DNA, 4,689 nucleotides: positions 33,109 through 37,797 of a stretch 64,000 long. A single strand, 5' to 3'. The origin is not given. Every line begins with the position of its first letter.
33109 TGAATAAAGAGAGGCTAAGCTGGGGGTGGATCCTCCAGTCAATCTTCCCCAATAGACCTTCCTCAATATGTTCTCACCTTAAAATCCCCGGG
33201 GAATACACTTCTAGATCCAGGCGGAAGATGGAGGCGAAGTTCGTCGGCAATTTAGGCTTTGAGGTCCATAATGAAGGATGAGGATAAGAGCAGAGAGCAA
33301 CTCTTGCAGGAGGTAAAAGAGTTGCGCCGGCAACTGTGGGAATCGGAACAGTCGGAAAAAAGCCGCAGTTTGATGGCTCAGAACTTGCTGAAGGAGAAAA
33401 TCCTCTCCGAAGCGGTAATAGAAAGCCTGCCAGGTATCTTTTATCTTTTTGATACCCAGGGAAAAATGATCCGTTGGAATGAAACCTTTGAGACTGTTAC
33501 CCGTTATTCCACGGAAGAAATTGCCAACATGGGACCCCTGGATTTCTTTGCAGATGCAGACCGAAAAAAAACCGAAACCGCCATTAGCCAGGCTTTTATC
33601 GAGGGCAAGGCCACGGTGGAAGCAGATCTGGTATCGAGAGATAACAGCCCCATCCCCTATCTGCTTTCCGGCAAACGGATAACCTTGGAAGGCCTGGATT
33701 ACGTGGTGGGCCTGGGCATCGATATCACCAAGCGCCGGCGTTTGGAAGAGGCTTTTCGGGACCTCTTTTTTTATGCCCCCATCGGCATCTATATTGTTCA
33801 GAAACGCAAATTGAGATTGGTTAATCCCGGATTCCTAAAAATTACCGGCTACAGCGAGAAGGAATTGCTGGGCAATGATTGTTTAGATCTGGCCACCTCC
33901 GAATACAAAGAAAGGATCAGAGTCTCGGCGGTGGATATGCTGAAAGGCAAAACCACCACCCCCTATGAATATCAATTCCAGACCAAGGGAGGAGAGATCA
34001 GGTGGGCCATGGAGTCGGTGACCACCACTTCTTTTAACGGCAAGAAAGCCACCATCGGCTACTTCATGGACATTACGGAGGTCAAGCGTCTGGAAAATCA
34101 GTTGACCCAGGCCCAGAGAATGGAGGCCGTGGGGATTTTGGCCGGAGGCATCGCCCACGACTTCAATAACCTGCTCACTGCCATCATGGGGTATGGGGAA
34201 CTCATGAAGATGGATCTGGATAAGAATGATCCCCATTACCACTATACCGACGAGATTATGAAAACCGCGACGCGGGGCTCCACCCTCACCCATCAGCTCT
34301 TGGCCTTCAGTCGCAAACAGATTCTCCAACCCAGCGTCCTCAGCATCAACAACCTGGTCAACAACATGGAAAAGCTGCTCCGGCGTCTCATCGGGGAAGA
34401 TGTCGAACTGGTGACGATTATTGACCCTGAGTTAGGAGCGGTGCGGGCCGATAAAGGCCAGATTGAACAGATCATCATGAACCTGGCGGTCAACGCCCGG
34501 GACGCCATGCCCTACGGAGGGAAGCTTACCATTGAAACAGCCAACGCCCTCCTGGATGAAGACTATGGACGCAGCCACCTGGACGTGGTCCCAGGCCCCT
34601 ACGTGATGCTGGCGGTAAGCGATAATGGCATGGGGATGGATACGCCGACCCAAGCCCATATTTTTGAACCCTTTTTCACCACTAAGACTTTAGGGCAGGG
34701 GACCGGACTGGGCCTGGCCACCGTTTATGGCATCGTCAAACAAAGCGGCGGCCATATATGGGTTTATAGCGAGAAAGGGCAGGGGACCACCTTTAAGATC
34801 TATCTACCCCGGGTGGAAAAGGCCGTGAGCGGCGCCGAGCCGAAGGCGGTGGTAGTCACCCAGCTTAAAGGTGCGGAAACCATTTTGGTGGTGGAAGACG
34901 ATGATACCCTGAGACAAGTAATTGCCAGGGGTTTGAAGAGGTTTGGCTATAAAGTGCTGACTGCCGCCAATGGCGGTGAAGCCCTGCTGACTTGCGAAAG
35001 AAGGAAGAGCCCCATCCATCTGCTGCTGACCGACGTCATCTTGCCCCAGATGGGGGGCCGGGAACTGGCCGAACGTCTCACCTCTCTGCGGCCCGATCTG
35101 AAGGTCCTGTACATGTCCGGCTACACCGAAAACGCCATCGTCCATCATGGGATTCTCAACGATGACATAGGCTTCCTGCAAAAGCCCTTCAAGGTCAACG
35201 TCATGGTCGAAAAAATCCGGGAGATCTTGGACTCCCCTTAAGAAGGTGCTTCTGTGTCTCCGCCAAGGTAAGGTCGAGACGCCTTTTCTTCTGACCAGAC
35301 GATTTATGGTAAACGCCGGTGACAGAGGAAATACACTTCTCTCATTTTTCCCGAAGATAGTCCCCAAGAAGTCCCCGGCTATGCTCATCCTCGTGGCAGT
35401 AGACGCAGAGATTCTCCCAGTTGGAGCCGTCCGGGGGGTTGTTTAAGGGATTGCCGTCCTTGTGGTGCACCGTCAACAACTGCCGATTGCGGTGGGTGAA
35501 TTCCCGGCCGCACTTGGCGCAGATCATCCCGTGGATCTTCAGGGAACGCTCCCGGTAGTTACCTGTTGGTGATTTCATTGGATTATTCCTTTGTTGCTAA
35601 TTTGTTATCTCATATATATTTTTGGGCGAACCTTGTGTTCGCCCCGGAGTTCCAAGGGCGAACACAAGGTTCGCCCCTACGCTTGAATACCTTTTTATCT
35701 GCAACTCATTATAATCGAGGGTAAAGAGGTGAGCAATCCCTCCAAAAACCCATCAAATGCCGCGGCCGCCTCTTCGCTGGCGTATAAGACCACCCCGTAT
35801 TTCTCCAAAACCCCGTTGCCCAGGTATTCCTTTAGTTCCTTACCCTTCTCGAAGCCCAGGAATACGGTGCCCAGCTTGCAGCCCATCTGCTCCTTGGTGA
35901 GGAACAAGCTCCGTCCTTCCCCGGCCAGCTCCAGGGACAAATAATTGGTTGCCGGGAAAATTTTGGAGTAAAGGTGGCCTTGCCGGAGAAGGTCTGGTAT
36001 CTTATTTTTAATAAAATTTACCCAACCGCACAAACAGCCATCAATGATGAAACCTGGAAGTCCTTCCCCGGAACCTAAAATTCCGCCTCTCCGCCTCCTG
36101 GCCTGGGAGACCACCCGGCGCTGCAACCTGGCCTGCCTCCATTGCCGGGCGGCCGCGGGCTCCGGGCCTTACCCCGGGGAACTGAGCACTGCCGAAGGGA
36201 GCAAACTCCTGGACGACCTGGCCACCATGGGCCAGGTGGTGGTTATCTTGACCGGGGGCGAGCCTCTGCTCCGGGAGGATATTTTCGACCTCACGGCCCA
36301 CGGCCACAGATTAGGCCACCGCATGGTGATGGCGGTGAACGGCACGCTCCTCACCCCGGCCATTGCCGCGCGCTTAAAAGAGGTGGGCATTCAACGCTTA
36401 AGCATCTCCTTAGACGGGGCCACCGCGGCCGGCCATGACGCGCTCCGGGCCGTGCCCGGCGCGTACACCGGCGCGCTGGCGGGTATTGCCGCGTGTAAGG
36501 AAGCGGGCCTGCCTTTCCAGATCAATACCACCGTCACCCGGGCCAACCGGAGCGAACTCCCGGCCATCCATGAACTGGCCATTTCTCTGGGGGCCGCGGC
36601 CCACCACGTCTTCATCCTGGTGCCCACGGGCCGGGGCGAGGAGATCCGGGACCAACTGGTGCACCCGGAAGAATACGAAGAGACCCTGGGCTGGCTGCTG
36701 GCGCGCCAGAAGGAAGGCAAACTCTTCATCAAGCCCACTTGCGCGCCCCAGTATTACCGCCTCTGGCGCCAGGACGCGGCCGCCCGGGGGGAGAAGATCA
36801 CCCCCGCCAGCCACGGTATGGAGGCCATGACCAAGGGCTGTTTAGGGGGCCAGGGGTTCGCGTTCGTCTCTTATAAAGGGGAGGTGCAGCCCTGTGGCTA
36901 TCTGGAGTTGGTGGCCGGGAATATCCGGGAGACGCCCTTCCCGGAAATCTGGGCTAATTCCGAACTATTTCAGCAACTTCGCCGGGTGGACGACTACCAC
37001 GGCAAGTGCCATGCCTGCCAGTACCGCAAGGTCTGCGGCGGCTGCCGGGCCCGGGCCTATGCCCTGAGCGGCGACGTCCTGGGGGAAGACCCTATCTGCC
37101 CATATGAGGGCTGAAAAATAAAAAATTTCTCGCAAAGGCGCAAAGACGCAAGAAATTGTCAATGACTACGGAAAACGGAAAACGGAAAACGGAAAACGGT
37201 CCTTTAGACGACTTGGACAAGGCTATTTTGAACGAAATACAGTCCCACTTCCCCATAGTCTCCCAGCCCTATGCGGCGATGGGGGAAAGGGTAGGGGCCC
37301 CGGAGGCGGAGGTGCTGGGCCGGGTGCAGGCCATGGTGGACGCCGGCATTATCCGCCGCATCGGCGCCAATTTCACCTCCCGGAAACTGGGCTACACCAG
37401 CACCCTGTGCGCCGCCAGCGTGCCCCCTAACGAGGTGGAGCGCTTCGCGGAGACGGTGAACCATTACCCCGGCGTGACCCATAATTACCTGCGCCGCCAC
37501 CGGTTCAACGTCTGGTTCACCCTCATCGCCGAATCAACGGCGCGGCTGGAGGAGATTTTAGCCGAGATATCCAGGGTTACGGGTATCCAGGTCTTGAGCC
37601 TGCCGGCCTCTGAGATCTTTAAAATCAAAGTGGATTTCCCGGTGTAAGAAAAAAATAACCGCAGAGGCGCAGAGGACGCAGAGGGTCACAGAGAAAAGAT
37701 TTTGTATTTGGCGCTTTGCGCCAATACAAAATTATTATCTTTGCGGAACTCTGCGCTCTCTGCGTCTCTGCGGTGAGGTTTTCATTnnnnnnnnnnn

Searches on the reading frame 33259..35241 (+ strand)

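Call 25: search_protein_families(library=pfam, proteins=[window:33259-35241:+], max_evalue=0.001)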
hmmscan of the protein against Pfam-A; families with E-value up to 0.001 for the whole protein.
window:33259-35241:+ (660 aa): 8 families
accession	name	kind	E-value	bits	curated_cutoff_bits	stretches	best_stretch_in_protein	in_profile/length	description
PF02518.31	HATPase_c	-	6.6e-22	78.5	26.4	1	398-518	2-109/111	Histidine kinase-, DNA gyrase B-, and HSP90-like ATPase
PF13426.13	PAS_9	-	1.3e-21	77.3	27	2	183-274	12-103/103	PAS domain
PF00072.30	Response_reg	-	2.6e-18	66.6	30.2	1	542-654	1-111/111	Response regulator receiver domain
PF08447.18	PAS_3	-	2.9e-15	56.7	25.6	1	188-260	4-79/89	PAS fold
PF00989.32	PAS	-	1.1e-12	48.4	22.6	1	51-156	4-113/113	PAS fold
PF08448.16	PAS_4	-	5.1e-12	46.4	23.1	1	55-161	2-110/110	PAS fold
PF00512.31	HisKA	-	1e-09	38.7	26.9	1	294-354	5-64/66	His Kinase A (phospho-acceptor) domain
PF13188.13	PAS_8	-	1.3e-08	34.8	21.8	0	166-208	3-43/65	PAS domain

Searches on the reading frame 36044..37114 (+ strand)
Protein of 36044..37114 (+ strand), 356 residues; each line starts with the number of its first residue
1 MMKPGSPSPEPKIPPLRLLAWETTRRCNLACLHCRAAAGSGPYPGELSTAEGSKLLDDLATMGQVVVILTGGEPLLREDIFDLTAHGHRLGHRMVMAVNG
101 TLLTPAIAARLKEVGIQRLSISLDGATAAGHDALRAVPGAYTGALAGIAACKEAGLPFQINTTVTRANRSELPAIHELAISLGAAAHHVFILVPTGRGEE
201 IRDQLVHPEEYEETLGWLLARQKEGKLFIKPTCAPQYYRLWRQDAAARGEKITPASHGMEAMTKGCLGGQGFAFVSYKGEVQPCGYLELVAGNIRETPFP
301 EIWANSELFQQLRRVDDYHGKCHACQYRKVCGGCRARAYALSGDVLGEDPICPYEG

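Call 25: search_protein_families(library=pfam, proteins=[window:36044-37114:+], max_evalue=0.001)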
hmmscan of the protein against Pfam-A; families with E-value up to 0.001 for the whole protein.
window:36044-37114:+ (356 aa): 3 families
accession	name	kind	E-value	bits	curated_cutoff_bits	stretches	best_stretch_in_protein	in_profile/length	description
PF04055.27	Radical_SAM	-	7.8e-23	81.9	29.5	1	22-178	2-165/166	Radical SAM superfamily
PF13186.11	SPASM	-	2.3e-11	44.2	21.5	1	266-326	1-67/67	Iron-sulfur cluster-binding domain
PF13353.11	Fer4_12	-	0.0006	20.6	22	0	25-125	13-115/137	4Fe-4S single cluster domain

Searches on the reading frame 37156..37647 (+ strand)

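Call 25: search_protein_families(library=pfam, proteins=[window:37156-37647:+], max_evalue=0.001)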
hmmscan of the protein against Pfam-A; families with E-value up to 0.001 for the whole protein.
window:37156-37647:+ (163 aa): 4 families
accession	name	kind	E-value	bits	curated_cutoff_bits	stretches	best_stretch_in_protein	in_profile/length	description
PF17805.7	AsnC_trans_reg2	-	4.8e-22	78.3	27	1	77-156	1-86/86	AsnC-like ligand binding domain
PF22451.2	NirdL-like_HTH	-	3.1e-19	68.7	27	1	21-67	1-47/47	Siroheme decarboxylase NirDL-like HTH domain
PF13404.12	HTH_AsnC-type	-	6.9e-08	32.6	27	1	17-60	1-41/42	AsnC-type helix-turn-helix domain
PF13412.12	HTH_24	-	0.00042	20.3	21.9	0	17-67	1-48/48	Winged helix-turn-helix DNA-binding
